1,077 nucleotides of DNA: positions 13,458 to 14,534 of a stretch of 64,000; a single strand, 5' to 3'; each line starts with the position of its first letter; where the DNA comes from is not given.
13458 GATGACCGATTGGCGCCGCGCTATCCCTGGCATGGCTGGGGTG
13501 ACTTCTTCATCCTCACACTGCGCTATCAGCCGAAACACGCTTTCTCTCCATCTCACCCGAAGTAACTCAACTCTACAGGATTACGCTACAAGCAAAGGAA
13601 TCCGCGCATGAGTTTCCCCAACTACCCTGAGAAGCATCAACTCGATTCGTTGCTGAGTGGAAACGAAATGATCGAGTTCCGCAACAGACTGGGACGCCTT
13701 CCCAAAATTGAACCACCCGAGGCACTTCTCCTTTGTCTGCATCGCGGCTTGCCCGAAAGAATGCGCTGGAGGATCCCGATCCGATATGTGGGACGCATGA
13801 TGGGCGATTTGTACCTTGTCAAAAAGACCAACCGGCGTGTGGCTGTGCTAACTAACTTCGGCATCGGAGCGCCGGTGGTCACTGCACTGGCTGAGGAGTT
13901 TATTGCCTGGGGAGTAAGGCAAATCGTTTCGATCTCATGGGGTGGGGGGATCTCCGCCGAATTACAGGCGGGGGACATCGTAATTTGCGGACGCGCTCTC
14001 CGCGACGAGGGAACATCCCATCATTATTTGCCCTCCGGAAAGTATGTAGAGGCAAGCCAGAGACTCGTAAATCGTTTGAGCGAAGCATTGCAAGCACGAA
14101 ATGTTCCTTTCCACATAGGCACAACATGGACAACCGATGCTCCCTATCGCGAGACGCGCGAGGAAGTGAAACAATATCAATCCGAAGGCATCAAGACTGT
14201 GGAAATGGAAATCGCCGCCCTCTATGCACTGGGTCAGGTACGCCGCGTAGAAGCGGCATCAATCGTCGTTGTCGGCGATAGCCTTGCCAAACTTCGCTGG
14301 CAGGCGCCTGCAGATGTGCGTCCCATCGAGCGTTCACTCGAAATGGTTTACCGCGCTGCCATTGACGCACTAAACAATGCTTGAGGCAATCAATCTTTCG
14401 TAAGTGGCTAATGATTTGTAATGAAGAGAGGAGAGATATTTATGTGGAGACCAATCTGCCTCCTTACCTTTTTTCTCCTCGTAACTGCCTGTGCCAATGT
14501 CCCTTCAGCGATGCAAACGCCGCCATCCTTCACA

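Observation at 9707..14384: NTase-like / class-B radical SAM / double methyltransferase / nucleoside-phosphorylase operon divergent from a glycan-assembly cluster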

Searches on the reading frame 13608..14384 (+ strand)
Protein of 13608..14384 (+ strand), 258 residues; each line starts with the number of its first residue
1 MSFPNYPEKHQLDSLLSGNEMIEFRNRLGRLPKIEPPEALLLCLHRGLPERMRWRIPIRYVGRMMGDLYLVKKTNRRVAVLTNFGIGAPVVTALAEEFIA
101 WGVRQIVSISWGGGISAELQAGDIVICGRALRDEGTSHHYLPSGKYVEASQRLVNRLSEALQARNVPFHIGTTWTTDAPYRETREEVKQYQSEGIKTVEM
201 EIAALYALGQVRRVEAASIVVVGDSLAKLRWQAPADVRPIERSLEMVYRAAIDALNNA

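Call 5: search_protein_families(library=pfam, proteins=[window:13608-14384:+], max_evalue=0.01)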
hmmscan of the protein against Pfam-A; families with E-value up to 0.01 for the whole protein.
window:13608-14384:+ (258 aa): 1 family
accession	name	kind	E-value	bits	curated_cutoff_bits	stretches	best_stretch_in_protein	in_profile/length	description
PF01048.26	PNP_UDP_1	-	5.9e-34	117.9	25.1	1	67-228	32-202/233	Phosphorylase superfamily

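Call 6: search_protein_families(library=ncbifam, proteins=[window:13608-14384:+], max_evalue=0.01)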
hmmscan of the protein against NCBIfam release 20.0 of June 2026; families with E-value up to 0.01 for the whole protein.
window:13608-14384:+ (258 aa): 13 families
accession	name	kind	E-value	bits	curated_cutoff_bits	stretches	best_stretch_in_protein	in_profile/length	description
NF004489.0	PRK05819.1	subfamily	3.4e-19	69.1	230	1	75-228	55-209/236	DeoD-type purine-nucleoside phosphorylase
NF005500.0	PRK07115.1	equivalog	2.1e-18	66.5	264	1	71-225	57-212/261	AMP nucleosidase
TIGR01721.1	AMN-like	hypoth_equivalog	2.4e-18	66.2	307.2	1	66-224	49-209/269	AMP nucleosidase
NF009914.0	PRK13374.1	subfamily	2.7e-16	59.9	338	1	74-229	54-210/235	DeoD-type purine-nucleoside phosphorylase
TIGR00107.1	deoD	equivalog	8.1e-16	58.2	232.25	1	75-228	51-205/232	purine-nucleoside phosphorylase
TIGR01718.1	Uridine-psphlse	equivalog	1.8e-15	57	280.3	1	77-222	54-211/245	uridine phosphorylase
NF008383.0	PRK11178.1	equivalog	1.1e-12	47.8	262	1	75-209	58-206/254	uridine phosphorylase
TIGR03468.1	HpnG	hypoth_equivalog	4.1e-08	33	187.1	1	83-226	26-158/212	hopanoid-associated phosphorylase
NF004079.0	PRK05584.1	equivalog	2.5e-07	30.4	169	1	69-207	33-181/232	5'-methylthioadenosine/adenosylhomocysteine nucleosidase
TIGR01694.1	MTAP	equivalog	2.7e-05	23.6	274.85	1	101-245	74-224/240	S-methyl-5'-thioadenosine phosphorylase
NF005876.0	PRK07823.1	equivalog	0.0032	16.6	306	1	100-224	78-207/267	S-methyl-5'-thioadenosine phosphorylase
NF006492.0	PRK08931.1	equivalog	0.0037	16.7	437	1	101-223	78-208/291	S-methyl-5'-thioadenosine phosphorylase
NF005476.0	PRK07077.1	equivalog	0.0039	16.5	215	1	92-208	43-157/243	phosphorylase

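Call 17: search_solved_structures(query=window:13608-14384:+, max_evalue=0.001, show_alignments=2)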
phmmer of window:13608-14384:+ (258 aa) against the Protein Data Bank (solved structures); distinct sequences matched with E-value up to 0.001: 62 (the best 60 are shown).
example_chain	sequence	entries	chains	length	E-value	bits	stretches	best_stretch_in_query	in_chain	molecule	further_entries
1jds_A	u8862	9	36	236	1.9e-18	70.1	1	66-230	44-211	5'-METHYLTHIOADENOSINE PHOSPHORYLASE | 5'-deoxy-5'-methylthioadenosine phosphorylase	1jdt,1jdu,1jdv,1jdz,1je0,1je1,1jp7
4lnh_A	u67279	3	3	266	1e-16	64.5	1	81-220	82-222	Uridine phosphorylase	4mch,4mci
1odi_A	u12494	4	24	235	1.6e-16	63.8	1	80-250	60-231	PURINE NUCLEOSIDE PHOSPHORYLASE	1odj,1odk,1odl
4m3n_A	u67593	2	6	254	4.2e-13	52.6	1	74-232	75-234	Purine nucleoside phosphorylase DeoD-type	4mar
2ac7_A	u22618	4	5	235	4.4e-13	52.6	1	75-226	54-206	Purine nucleoside phosphorylase | Purine nucleoside phosphorylase deoD-type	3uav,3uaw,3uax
1xe3_A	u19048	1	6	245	4.5e-13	52.5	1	75-226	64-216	purine nucleoside phosphorylase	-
3uay_A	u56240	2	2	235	1.7e-12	50.7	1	75-226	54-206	Purine nucleoside phosphorylase deoD-type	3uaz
1ybf_A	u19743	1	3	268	1e-11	48.1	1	75-224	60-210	AMP nucleosidase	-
2b94_A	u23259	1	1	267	1.9e-11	47.2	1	81-245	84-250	purine nucleoside phosphorylase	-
3emv_A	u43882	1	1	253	6e-11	45.6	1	82-233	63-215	Uridine phosphorylase, putative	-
5znc_A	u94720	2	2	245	2e-10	43.8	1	82-252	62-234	Purine nucleoside phosphorylase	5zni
8w7h_A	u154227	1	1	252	2.2e-10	43.7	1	82-252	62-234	Purine nucleoside phosphorylase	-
1sq6_A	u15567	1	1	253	2.2e-10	43.7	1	82-252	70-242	uridine phosphorylase, putative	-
2bsx_A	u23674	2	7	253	2.2e-10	43.7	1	82-252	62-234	PURINE NUCLEOSIDE PHOSPHORYLASE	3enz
3phc_A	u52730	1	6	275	2.8e-10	43.3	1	82-252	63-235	Purine nucleoside phosphorylase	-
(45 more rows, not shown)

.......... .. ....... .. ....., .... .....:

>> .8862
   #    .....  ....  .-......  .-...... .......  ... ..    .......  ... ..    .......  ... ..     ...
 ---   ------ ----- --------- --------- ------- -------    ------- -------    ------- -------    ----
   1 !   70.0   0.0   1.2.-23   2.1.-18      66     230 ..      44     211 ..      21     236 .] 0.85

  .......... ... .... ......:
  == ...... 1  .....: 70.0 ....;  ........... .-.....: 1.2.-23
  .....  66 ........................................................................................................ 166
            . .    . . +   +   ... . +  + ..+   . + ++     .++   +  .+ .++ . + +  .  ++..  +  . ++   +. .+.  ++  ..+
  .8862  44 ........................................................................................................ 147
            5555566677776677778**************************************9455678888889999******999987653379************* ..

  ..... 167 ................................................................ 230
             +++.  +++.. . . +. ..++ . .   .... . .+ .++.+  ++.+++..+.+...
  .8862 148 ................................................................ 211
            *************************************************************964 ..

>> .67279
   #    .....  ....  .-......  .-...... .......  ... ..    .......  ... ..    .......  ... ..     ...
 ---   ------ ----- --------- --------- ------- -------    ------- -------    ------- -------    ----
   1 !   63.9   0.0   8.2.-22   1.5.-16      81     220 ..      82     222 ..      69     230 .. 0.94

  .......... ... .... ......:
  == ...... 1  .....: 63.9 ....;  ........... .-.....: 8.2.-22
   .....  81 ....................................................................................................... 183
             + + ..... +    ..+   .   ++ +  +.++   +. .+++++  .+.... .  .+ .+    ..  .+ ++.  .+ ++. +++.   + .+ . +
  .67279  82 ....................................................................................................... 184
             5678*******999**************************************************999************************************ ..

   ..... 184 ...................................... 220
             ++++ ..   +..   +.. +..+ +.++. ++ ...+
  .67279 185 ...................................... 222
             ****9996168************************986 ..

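Call 70: search_solved_structures(query=A4, max_evalue=0.00001, show_alignments=4)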
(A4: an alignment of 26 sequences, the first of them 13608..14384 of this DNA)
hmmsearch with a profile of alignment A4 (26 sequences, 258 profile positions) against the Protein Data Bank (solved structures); distinct sequences matched with E-value up to 0.00001: 74 (the best 60 are shown).
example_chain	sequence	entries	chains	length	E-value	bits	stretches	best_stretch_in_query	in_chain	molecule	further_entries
1jds_A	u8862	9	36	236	2e-27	99.3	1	72-240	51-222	5'-METHYLTHIOADENOSINE PHOSPHORYLASE | 5'-deoxy-5'-methylthioadenosine phosphorylase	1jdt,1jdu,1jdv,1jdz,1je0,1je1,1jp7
4lnh_A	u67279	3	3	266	1.5e-25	93.1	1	81-220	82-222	Uridine phosphorylase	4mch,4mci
1odi_A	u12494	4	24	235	4.3e-23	85.1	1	83-253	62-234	PURINE NUCLEOSIDE PHOSPHORYLASE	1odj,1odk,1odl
2ac7_A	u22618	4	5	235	6.4e-23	84.5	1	60-253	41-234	Purine nucleoside phosphorylase | Purine nucleoside phosphorylase deoD-type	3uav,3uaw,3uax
1xe3_A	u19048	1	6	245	7.3e-23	84.3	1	60-253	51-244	purine nucleoside phosphorylase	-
3uay_A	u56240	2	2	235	6.9e-22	81.1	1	60-253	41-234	Purine nucleoside phosphorylase deoD-type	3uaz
4i2v_A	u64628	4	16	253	1.3e-19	73.7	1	75-220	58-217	Uridine phosphorylase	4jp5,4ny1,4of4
4g8j_A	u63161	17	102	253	1.8e-19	73.2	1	76-255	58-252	Uridine phosphorylase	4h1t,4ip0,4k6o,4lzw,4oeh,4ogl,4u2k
5lhv_A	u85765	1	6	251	1.9e-19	73.1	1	76-255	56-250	Uridine phosphorylase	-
3o6v_A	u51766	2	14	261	2e-19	73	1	76-255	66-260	Uridine phosphorylase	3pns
1ybf_A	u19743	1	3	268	3.1e-19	72.4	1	81-225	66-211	AMP nucleosidase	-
4yjk_D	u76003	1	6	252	4.2e-19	72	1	76-222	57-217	Uridine phosphorylase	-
4m3n_A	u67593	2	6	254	7.9e-19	71.1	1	58-239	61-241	Purine nucleoside phosphorylase DeoD-type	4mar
4r2w_A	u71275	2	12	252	1.1e-18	70.6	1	76-222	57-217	Uridine phosphorylase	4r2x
7q30_DDD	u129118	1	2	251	1.2e-18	70.4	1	76-222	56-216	Uridine phosphorylase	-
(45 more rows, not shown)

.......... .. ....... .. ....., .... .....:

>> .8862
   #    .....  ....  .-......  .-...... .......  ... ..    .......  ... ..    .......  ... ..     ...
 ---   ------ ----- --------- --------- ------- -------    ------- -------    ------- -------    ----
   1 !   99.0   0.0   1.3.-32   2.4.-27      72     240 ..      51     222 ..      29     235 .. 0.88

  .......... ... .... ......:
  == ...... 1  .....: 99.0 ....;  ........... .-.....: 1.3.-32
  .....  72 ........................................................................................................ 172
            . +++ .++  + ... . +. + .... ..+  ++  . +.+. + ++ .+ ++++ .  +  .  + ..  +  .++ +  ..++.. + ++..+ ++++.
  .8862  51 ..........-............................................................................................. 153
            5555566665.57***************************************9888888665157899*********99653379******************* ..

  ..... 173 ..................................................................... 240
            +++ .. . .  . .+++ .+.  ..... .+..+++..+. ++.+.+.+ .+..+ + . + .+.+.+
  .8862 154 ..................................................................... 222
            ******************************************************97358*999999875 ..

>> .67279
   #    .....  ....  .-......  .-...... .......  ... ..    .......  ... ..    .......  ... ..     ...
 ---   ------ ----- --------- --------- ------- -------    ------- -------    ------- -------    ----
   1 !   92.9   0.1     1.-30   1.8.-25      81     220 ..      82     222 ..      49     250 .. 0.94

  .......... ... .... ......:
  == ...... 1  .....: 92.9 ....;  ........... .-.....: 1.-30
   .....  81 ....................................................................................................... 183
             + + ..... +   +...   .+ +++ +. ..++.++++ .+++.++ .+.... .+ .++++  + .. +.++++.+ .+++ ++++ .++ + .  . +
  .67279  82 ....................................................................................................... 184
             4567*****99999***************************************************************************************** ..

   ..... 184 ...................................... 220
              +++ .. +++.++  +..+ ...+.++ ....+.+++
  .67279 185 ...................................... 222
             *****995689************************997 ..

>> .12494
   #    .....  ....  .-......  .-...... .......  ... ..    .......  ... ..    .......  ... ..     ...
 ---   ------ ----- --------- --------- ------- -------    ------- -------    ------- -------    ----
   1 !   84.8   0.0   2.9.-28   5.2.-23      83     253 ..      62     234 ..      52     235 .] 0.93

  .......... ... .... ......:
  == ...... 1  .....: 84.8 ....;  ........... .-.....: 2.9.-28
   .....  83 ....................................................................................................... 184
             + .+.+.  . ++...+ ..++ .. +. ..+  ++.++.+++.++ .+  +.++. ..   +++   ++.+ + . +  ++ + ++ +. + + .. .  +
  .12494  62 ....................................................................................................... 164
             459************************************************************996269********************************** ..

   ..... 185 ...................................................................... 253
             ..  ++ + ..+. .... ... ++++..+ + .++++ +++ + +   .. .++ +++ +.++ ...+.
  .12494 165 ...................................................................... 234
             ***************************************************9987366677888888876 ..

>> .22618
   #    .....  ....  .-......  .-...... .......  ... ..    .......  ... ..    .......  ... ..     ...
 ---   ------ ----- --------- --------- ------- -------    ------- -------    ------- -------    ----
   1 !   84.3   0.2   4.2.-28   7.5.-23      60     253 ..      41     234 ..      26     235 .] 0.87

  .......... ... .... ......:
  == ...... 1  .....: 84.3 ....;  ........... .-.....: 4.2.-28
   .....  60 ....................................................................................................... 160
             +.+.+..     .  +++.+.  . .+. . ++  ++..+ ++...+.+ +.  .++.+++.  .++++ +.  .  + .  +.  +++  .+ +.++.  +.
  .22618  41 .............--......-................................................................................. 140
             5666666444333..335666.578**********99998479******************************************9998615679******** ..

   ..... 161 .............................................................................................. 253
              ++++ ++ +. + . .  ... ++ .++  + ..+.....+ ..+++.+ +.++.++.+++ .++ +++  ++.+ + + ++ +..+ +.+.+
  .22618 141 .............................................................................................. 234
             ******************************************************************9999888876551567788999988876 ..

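Call 76: find_homologous_proteins(query=window:13608-14384:+)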
Query window:13608-14384:+ (258 aa): 2831 proteins with E <= 0.001 among 5282 candidates; the best 120 are listed.
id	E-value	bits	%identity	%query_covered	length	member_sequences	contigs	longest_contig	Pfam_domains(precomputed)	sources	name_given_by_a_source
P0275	7.9e-168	574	100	100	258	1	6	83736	PF01048.27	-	-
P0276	1.6e-132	459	79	100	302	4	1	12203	PF01048.27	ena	-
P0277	4.6e-113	395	67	100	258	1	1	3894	PF01048.27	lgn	-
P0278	1.1e-112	394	67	99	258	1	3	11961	PF01048.27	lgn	-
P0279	3.2e-110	386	67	99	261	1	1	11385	PF01048.27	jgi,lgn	jgi:uridine phosphorylase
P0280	6.2e-110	385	67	100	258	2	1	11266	PF01048.27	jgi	-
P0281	6.1e-109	381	68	100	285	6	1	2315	PF01048.27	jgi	jgi:uridine phosphorylase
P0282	1.7e-108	380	66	100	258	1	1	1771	PF01048.27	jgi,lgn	jgi:uridine phosphorylase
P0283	1.3e-107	377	65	99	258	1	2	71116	PF01048.27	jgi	jgi:uridine phosphorylase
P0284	4.6e-107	375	61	99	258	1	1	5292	PF01048.27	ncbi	-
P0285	5.5e-107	375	63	100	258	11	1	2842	PF01048.27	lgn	-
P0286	7.7e-106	371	63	99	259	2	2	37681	PF01048.27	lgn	-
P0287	1.0e-104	368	63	99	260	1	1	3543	PF01048.27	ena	-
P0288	3.9e-104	366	62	100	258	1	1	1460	PF01048.27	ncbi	-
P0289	1.1e-103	364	62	100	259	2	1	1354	PF01048.27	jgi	jgi:uridine phosphorylase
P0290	1.2e-103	364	62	100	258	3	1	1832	PF01048.27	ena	-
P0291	2.5e-103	363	64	99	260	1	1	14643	PF01048.27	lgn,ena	-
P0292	2.7e-103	363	63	99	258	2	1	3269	PF01048.27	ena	-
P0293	3.0e-103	363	62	100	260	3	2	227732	PF01048.27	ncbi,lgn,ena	ncbi:MAG: nucleoside phosphorylase [Anaerolineales bacterium]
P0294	4.0e-103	362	59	99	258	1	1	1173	PF01048.27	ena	-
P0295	1.4e-102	361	61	95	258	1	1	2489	PF01048.27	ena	-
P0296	1.6e-102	360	60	99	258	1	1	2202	PF01048.27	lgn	-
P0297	2.0e-102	360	65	95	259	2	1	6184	PF01048.27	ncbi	-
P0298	2.1e-102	360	60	100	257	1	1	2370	PF01048.27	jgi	jgi:uridine phosphorylase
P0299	2.6e-102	360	60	100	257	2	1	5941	PF01048.27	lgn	-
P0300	4.5e-102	359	60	100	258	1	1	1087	PF01048.27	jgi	jgi:purine-nucleoside phosphorylase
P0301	4.9e-102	359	59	100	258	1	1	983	PF01048.27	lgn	-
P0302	5.2e-102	359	62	99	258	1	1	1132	PF01048.27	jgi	jgi:uridine phosphorylase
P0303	6.2e-102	358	63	100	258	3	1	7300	PF01048.27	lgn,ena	-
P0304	1.1e-101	358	62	100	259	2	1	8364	PF01048.27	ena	-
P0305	1.3e-101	357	61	100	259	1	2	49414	PF01048.27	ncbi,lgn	-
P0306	1.3e-101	357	61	99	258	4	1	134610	PF01048.27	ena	-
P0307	1.8e-101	357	60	100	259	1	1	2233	PF01048.27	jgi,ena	-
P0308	3.4e-101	356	61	100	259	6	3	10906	PF01048.27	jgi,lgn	jgi:uridine phosphorylase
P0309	1.8e-100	354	61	100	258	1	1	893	PF01048.27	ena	-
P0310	2.0e-100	353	60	100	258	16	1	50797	PF01048.27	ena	-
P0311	2.5e-100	353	62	99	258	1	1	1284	PF01048.27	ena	-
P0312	6.4e-100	352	59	100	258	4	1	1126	PF01048.27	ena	-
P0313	8.5e-100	351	60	99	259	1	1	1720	PF01048.27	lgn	-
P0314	1.0e-99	351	61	100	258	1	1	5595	PF01048.27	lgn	-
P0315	1.7e-99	350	62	99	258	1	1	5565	PF01048.27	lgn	-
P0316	3.5e-99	349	60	99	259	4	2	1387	PF01048.27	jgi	jgi:uridine phosphorylase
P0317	5.6e-99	349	60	99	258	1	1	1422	PF01048.27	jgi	jgi:uridine phosphorylase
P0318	8.2e-99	348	61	100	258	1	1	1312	PF01048.27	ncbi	-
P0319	1.1e-98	348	59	99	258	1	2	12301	PF01048.27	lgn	-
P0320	1.4e-98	347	65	91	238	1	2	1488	PF01048.27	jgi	jgi:uridine phosphorylase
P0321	2.6e-98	347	56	99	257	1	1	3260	PF01048.27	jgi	jgi:uridine phosphorylase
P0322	2.7e-98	347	60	100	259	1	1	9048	PF01048.27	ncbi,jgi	-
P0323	3.4e-98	346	58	100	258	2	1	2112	PF01048.27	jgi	-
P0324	4.2e-98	346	60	99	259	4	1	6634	PF01048.27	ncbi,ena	-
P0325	4.2e-98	346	59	99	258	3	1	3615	PF01048.27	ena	-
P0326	9.0e-98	345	58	99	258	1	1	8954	PF01048.27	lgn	-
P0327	9.6e-98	345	58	100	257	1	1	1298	PF01048.27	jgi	jgi:uridine phosphorylase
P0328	1.3e-97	344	60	99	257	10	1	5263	PF01048.27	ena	-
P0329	1.7e-97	344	58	100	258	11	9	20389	PF01048.27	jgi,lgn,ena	jgi:uridine phosphorylase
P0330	1.8e-97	344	60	94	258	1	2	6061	PF01048.27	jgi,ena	-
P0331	2.7e-97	343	57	99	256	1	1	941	PF01048.27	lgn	-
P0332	2.9e-97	343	60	100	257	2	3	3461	PF01048.27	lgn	-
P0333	4.5e-97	342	60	99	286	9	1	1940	PF01048.27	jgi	jgi:uridine phosphorylase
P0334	4.9e-97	342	59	100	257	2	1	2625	PF01048.27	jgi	-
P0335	5.1e-97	342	59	99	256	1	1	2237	PF01048.27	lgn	-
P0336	5.3e-97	342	58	99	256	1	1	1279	PF01048.27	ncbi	-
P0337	7.9e-97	342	58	100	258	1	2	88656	PF01048.27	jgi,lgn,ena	-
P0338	9.9e-97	341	58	99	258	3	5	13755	PF01048.27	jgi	jgi:uridine phosphorylase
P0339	1.0e-96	341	60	99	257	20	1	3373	PF01048.27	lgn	-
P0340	1.0e-96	341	59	99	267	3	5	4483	PF01048.27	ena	-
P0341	1.1e-96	341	59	99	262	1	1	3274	PF01048.27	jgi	jgi:uridine phosphorylase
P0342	1.3e-96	341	59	99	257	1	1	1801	PF01048.27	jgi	jgi:uridine phosphorylase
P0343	1.3e-96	341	59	100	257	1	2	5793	PF01048.27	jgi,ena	-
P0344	1.6e-96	341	58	99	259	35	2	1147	PF01048.27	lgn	-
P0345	1.6e-96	341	59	99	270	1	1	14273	PF01048.27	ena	-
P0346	1.7e-96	341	57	100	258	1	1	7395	PF01048.27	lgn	-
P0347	1.7e-96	341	58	100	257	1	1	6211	PF01048.27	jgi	jgi:uridine phosphorylase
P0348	1.8e-96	341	58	99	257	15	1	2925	PF01048.27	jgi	-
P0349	1.9e-96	340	59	99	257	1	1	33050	PF01048.27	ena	-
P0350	1.9e-96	340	57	100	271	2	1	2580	PF01048.27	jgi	jgi:uridine phosphorylase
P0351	2.3e-96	340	60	100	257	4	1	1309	PF01048.27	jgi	-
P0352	2.3e-96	340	59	99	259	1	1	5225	PF01048.27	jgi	jgi:purine-nucleoside phosphorylase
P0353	2.5e-96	340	60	99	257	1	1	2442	PF01048.27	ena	-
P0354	2.6e-96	340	60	100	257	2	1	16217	PF01048.27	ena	-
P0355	2.8e-96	340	59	100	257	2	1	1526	PF01048.27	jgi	jgi:uridine phosphorylase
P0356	3.1e-96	340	59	100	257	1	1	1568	PF01048.27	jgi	jgi:uridine phosphorylase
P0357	3.2e-96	340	59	99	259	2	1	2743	PF01048.27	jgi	jgi:uridine phosphorylase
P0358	3.4e-96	340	59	100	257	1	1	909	PF01048.27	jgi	jgi:uridine phosphorylase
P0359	3.6e-96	340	58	100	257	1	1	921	PF01048.27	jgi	jgi:uridine phosphorylase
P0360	3.9e-96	339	58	100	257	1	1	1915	PF01048.27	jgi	jgi:purine-nucleoside phosphorylase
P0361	4.0e-96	339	59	99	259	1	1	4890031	PF01048.27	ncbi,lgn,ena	ncbi:MAG: nucleoside phosphorylase [Anaerolineales bacterium]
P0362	4.0e-96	339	57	99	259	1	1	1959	PF01048.27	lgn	-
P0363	4.2e-96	339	58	100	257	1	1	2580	PF01048.27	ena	-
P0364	4.2e-96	339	58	100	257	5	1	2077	PF01048.27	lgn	-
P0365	4.5e-96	339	58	100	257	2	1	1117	PF01048.27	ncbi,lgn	-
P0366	4.6e-96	339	58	100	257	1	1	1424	PF01048.27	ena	-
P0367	4.9e-96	339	57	99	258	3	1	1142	PF01048.27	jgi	jgi:uridine phosphorylase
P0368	5.0e-96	339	59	100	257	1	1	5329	PF01048.27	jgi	jgi:uridine phosphorylase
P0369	5.5e-96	339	57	99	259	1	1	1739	PF01048.27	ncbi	-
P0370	5.6e-96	339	58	100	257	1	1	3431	PF01048.27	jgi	jgi:uridine phosphorylase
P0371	5.7e-96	339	59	100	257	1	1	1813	PF01048.27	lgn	-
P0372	6.8e-96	339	58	99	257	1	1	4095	PF01048.27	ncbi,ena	-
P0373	6.9e-96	339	58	99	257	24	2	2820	PF01048.27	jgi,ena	-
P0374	7.0e-96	339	58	95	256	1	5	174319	PF01048.27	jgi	jgi:uridine phosphorylase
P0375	7.4e-96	339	59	99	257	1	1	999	PF01048.27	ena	-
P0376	8.5e-96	338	59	100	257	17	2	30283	PF01048.27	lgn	-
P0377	8.6e-96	338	58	99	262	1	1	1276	PF01048.27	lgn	-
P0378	1.0e-95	338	58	99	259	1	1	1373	PF01048.27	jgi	jgi:uridine phosphorylase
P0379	1.1e-95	338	59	99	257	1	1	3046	PF01048.27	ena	-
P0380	1.2e-95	338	58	100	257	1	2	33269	PF01048.27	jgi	jgi:uridine phosphorylase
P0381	1.2e-95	338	57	100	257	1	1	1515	PF01048.27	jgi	jgi:uridine phosphorylase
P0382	1.2e-95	338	58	100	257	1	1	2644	PF01048.27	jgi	jgi:uridine phosphorylase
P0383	1.3e-95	338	58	100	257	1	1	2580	PF01048.27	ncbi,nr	ncbi:MAG TPA: nucleoside phosphorylase [Anaerolineales bacterium]|nr:nucleoside phosphorylase [Anaer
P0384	1.4e-95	338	59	99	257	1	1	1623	PF01048.27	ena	-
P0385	1.4e-95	338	58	100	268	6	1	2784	PF01048.27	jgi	jgi:uridine phosphorylase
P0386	1.5e-95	338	58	100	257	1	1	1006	PF01048.27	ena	-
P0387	1.7e-95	337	58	100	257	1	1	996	PF01048.27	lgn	-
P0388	1.7e-95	337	57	100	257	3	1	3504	PF01048.27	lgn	-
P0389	1.7e-95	337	56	100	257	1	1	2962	PF01048.27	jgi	-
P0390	1.7e-95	337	57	100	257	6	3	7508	PF01048.27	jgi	jgi:uridine phosphorylase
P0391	1.9e-95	337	59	99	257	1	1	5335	PF01048.27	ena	-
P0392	1.9e-95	337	57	100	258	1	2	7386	PF01048.27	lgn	-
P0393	2.1e-95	337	57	99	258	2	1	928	PF01048.27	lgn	-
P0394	2.5e-95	337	57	100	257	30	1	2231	PF01048.27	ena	-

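Call 87: predict_structure(alignment_id=A5)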
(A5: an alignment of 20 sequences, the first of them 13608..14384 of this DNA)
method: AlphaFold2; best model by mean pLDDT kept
length: 258 residues; sequences in the alignment: 20
mean_pLDDT: 90.3   pTM: 0.89
mean pLDDT of the five models: 90.3, 86.7, 85.4, 75.8, 59.2
residues with pLDDT >= 90: 187; 70-90: 54; 50-70: 16; < 50: 1
segments of 3 or more residues with pLDDT < 50: none
pLDDT, mean of each block of 10 residues (from residue 1): 63 82 90 94 93 94 93 94 86 93 97 94 97 70 86 98 97 82 87 94 92 96 94 94 97 90
secondary structure, 60 per line:
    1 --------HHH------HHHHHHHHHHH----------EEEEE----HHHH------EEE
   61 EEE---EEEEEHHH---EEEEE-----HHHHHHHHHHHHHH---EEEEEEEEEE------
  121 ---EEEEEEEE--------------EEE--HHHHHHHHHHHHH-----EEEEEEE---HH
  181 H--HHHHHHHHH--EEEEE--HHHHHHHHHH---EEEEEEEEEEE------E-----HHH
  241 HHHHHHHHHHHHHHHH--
elements in order: H18-28 E39-43 H48-51 E58-63 E67-71 E78-82 H88-101 E105-114 E124-131 E146-148 H151-163 E169-175 H184-192 E195-199 H202-211 E215-225 H238-256
